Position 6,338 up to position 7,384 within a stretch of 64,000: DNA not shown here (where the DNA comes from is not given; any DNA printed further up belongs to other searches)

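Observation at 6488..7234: Exactly in-frame 738-bp insertion of foreign composition in purL, bounded by codon-aligned 9-bp direct repeats and encoding a kinase-like domain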

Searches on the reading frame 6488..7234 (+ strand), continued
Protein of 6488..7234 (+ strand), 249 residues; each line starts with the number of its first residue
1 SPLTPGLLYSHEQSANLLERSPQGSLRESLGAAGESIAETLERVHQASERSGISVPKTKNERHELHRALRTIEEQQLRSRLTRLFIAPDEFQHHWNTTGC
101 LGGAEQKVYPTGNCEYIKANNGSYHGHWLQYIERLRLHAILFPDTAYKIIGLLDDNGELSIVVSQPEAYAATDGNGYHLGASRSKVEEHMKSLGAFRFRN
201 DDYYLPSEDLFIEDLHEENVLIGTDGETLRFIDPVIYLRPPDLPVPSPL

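Call 58: search_protein_families(library=pfam, proteins=[L050:5353-8085:+, P0197, P0199, P0211, P0224, P0189, P0192, P0195, P0196], max_evalue=0.001)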
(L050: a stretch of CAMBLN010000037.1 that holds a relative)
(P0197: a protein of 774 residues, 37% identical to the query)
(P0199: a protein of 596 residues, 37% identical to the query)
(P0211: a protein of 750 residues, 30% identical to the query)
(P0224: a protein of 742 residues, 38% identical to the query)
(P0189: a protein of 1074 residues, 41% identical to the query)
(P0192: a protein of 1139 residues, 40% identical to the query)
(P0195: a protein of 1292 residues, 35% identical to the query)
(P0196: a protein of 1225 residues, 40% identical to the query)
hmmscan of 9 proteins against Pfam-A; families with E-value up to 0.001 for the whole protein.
L050:5353-8085:+ (911 aa): 1 family
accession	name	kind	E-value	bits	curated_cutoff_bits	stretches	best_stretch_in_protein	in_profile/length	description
PF18762.7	Kinase-PolyVal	-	6.5e-26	91.7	27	1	272-439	1-156/160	Serine/Threonine/Tyrosine Kinase found in polyvalent proteins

P0197 (774 aa): 2 families
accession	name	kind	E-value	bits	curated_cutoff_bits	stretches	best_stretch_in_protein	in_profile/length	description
PF18762.7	Kinase-PolyVal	-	1.1e-54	185.2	27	1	334-491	1-159/160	Serine/Threonine/Tyrosine Kinase found in polyvalent proteins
PF11338.13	DUF3140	-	2e-09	38.2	25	1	101-196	2-91/92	Protein of unknown function (DUF3140)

P0199 (596 aa): 2 families
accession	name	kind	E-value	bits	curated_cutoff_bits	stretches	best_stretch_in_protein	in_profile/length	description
PF18823.6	InPase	-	3.7e-48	163.3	26.8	1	278-414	1-134/135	Inorganic Pyrophosphatase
PF18762.7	Kinase-PolyVal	-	4e-10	40.3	27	1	506-583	1-74/160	Serine/Threonine/Tyrosine Kinase found in polyvalent proteins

P0211 (750 aa): 1 family
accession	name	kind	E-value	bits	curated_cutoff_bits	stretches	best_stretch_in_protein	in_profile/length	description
PF18762.7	Kinase-PolyVal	-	1.5e-28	100.2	27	1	496-659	3-157/160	Serine/Threonine/Tyrosine Kinase found in polyvalent proteins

P0224 (742 aa): 1 family
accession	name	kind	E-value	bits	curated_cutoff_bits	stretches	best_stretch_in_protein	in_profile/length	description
PF18762.7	Kinase-PolyVal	-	9.8e-46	156.1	27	1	408-541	24-158/160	Serine/Threonine/Tyrosine Kinase found in polyvalent proteins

P0189 (1074 aa): 1 family
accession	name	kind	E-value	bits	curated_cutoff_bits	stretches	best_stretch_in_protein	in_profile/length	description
PF18762.7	Kinase-PolyVal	-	2.3e-61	206.9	27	1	317-473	2-159/160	Serine/Threonine/Tyrosine Kinase found in polyvalent proteins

P0192 (1139 aa): 3 families
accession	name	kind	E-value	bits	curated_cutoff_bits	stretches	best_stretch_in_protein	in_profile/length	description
PF18762.7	Kinase-PolyVal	-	1.4e-42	145.8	27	1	237-393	4-160/160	Serine/Threonine/Tyrosine Kinase found in polyvalent proteins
PF00293.34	NUDIX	-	1.4e-22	80.6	21.1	1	427-533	6-122/134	NUDIX domain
PF14815.12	NUDIX_4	-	9.9e-11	41.9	35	1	430-536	4-105/113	NUDIX domain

P0195 (1292 aa): 3 families
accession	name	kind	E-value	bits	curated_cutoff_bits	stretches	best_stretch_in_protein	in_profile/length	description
PF18762.7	Kinase-PolyVal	-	1.2e-66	224.1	27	2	118-276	2-159/160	Serine/Threonine/Tyrosine Kinase found in polyvalent proteins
PF18905.5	DUF5661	-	7.1e-13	49.1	27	1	1228-1284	3-64/65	Protein of unknown function (DUF5661)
PF04760.21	IF2_N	-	0.00085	19.5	25.3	0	1222-1267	2-49/53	Translation initiation factor IF-2, N-terminal region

P0196 (1225 aa): 2 families
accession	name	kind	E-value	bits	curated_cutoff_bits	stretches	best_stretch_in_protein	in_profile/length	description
PF18762.7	Kinase-PolyVal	-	3.4e-56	190.1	27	1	836-993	1-159/160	Serine/Threonine/Tyrosine Kinase found in polyvalent proteins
PF18905.5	DUF5661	-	3.1e-10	40.7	27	1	302-357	3-63/65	Protein of unknown function (DUF5661)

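Call 59: find_related_loci(query=A1, collection=viral_contigs, flank=5000)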
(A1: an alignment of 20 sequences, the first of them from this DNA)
Query A1 (246 aa) in viral_contigs; peptide patterns used: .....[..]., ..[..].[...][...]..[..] (x = any residue, [..] = any of these).
114 stretches matched a pattern, but none encodes a relative of the query by tblastn (E <= 1e-3).
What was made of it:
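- Tried and rejected: An IMG/VR scan with PurL-type patterns also gave nothing (call 59).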
